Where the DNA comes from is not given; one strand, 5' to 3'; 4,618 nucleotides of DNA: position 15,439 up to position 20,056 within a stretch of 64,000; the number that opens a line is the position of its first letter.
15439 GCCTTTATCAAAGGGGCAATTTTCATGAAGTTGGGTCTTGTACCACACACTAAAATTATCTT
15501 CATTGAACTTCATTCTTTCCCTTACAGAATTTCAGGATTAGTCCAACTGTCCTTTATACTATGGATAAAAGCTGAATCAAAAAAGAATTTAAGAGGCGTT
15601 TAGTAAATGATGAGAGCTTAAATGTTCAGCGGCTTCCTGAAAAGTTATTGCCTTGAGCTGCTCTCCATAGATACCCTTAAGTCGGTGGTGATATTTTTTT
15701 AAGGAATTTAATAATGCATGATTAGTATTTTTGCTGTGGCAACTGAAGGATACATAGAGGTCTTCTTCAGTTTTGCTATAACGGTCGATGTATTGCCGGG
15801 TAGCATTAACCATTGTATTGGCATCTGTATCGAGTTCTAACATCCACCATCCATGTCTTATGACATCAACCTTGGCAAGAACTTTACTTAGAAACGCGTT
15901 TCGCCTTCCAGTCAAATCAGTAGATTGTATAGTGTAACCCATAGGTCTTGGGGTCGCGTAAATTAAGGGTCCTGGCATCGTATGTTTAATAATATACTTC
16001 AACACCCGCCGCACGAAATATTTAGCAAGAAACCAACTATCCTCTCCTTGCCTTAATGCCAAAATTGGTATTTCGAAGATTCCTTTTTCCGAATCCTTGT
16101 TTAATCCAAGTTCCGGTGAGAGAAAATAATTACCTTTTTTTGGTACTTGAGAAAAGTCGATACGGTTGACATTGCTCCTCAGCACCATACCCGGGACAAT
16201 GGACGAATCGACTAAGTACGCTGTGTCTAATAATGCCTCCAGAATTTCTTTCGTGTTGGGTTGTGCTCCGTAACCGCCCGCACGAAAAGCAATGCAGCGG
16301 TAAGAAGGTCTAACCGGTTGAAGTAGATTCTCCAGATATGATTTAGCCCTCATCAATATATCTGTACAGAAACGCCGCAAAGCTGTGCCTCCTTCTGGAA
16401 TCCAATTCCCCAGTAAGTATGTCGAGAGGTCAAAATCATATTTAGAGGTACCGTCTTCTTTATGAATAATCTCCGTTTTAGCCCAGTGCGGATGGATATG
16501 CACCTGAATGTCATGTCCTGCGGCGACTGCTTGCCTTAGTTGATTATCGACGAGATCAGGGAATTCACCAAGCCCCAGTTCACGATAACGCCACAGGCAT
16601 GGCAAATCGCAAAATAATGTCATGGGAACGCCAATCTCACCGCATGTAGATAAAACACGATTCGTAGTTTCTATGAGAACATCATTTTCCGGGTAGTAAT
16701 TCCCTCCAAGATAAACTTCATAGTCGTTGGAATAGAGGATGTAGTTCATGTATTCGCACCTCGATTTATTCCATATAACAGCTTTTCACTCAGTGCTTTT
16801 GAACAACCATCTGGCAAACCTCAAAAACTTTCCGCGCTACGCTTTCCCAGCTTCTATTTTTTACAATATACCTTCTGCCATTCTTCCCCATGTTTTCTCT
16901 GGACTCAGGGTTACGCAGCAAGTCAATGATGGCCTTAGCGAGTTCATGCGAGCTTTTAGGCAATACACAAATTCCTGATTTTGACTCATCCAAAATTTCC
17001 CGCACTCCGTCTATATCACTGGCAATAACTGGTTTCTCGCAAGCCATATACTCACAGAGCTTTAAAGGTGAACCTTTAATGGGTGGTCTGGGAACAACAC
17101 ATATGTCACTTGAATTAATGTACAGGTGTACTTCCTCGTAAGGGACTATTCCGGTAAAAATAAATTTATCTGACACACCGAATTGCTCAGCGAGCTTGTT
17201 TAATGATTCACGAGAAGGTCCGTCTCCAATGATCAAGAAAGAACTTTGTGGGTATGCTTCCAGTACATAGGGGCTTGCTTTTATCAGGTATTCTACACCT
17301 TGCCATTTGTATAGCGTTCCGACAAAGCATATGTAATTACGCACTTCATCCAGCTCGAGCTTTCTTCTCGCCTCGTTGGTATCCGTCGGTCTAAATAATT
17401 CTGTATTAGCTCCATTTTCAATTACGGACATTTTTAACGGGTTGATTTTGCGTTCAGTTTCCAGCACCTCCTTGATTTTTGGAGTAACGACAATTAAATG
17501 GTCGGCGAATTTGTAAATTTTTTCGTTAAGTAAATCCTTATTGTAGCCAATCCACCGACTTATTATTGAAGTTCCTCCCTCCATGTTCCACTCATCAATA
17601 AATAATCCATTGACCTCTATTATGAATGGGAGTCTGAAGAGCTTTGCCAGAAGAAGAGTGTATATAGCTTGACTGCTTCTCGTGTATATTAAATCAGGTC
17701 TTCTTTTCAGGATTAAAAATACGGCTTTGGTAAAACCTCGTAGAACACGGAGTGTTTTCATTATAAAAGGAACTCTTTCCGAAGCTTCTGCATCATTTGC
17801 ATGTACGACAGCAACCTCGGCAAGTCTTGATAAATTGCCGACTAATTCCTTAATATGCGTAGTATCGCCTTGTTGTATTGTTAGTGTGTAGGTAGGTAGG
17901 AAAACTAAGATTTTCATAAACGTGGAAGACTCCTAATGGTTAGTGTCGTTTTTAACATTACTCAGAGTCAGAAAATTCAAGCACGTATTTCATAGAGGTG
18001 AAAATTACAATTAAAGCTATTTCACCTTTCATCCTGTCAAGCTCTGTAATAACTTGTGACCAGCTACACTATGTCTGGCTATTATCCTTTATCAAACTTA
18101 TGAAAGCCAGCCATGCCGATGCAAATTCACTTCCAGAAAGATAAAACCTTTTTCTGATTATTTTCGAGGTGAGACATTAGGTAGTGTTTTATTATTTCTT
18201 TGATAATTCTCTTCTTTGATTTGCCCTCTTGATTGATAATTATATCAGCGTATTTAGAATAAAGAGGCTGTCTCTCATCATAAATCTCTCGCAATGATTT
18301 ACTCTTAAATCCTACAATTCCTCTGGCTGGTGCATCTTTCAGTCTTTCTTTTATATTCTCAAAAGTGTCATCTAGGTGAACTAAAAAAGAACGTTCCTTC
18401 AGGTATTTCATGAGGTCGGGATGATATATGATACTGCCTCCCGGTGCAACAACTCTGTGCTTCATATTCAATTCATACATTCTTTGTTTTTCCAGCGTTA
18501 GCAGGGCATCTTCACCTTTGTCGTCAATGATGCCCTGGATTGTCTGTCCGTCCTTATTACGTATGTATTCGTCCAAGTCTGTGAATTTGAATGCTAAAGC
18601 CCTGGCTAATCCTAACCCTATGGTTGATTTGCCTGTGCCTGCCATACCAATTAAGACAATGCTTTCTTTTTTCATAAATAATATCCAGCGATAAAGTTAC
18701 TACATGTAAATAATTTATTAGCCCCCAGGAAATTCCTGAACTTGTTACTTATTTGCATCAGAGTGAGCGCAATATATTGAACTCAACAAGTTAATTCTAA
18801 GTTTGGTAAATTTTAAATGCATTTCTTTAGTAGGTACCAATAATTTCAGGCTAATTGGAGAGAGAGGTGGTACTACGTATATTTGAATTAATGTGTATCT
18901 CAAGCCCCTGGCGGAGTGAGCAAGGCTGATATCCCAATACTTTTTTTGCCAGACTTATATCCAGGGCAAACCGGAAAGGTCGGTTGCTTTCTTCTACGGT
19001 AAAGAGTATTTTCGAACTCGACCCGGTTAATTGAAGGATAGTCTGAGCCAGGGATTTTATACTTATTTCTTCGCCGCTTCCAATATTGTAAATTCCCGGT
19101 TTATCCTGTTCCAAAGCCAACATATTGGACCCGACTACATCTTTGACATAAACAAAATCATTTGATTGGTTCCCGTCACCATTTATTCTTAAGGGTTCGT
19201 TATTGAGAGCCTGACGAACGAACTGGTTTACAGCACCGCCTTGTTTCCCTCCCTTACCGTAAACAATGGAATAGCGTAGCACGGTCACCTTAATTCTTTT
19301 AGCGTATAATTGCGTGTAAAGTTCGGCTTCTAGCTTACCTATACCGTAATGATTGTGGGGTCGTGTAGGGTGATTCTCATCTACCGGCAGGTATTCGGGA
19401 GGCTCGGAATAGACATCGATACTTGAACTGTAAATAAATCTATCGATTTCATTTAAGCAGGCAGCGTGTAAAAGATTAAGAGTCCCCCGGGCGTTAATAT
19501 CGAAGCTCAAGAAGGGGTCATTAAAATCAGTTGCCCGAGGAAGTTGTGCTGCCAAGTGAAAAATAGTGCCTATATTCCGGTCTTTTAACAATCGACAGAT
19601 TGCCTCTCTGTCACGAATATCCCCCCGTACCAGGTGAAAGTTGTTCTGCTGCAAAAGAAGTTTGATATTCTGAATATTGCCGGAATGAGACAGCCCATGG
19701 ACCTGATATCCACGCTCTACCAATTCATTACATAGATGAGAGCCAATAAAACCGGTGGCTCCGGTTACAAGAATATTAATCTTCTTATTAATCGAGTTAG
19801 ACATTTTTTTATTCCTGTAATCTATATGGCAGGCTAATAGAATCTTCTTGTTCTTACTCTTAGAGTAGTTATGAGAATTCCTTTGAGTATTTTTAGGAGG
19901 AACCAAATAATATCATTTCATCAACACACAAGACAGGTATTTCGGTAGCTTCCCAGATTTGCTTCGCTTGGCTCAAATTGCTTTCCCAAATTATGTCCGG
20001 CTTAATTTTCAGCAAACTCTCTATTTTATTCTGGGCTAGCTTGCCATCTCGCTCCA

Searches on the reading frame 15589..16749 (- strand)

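Call 22: search_protein_families(library=pfam, proteins=[window:15589-16749:-], max_evalue=0.001)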
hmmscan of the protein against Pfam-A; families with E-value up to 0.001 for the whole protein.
window:15589-16749:- (386 aa): 0 families

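Call 36: search_protein_families(library=ncbifam, proteins=[window:15589-16749:-], max_evalue=0.05)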
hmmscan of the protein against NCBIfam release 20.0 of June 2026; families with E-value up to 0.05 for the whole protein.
window:15589-16749:- (386 aa): 1 family
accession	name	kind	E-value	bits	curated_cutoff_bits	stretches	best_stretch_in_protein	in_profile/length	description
TIGR03006.1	pepcterm_polyde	equivalog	0.039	13.1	276.2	0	126-187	93-148/272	XrtA system polysaccharide deacetylase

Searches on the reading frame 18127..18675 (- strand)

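Call 22: search_protein_families(library=pfam, proteins=[window:18127-18675:-], max_evalue=0.001)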
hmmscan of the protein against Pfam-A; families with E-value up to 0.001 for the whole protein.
window:18127-18675:- (182 aa): 3 families
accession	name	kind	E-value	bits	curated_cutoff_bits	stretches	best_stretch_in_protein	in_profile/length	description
PF01202.28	SKI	-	6.9e-33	114.5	22.1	1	13-164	2-157/159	Shikimate kinase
PF13238.12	AAA_18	-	3e-05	24.9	29.4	1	6-115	1-111/128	AAA domain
PF02224.24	Cytidylate_kin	-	0.0009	19.4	26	0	9-73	4-68/211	Cytidylate kinase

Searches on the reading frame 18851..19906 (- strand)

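Call 22: search_protein_families(library=pfam, proteins=[window:18851-19906:-], max_evalue=0.001)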
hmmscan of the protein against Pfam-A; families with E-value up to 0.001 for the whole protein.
window:18851-19906:- (351 aa): 10 families
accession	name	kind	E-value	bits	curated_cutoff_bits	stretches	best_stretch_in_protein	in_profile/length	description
PF01370.27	Epimerase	-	2.6e-55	187.9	20.9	1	45-276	1-240/240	NAD dependent epimerase/dehydratase family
PF16363.11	GDP_Man_Dehyd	-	2.6e-48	165.6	27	1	46-328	1-321/332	GDP-mannose 4,6 dehydratase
PF04321.23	RmlD_sub_bind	-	1.3e-22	80.7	27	1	44-339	2-282/287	RmlD substrate binding domain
PF01073.25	3Beta_HSD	-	3.3e-21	76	22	1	46-266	1-230/280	3-beta hydroxysteroid dehydrogenase/isomerase family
PF02719.21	Polysacc_synt_2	-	9.8e-17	61.5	20.2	1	45-298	1-251/293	Polysaccharide biosynthesis protein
PF13460.12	NAD_binding_10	-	4.4e-13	49.9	27.2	1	49-216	1-147/184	NAD(P)H-binding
PF07993.18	NAD_binding_4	-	9.2e-13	48.4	20.1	1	109-228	86-218/258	Male sterility protein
PF05368.20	NmrA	-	1e-08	35.6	27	1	43-162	3-107/298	NmrA-like family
PF08659.16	KR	-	1.5e-05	25.4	22.6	1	45-163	3-137/180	KR domain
PF00106.31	adh_short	-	5.3e-05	23.2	26.6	1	45-108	3-69/195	short chain dehydrogenase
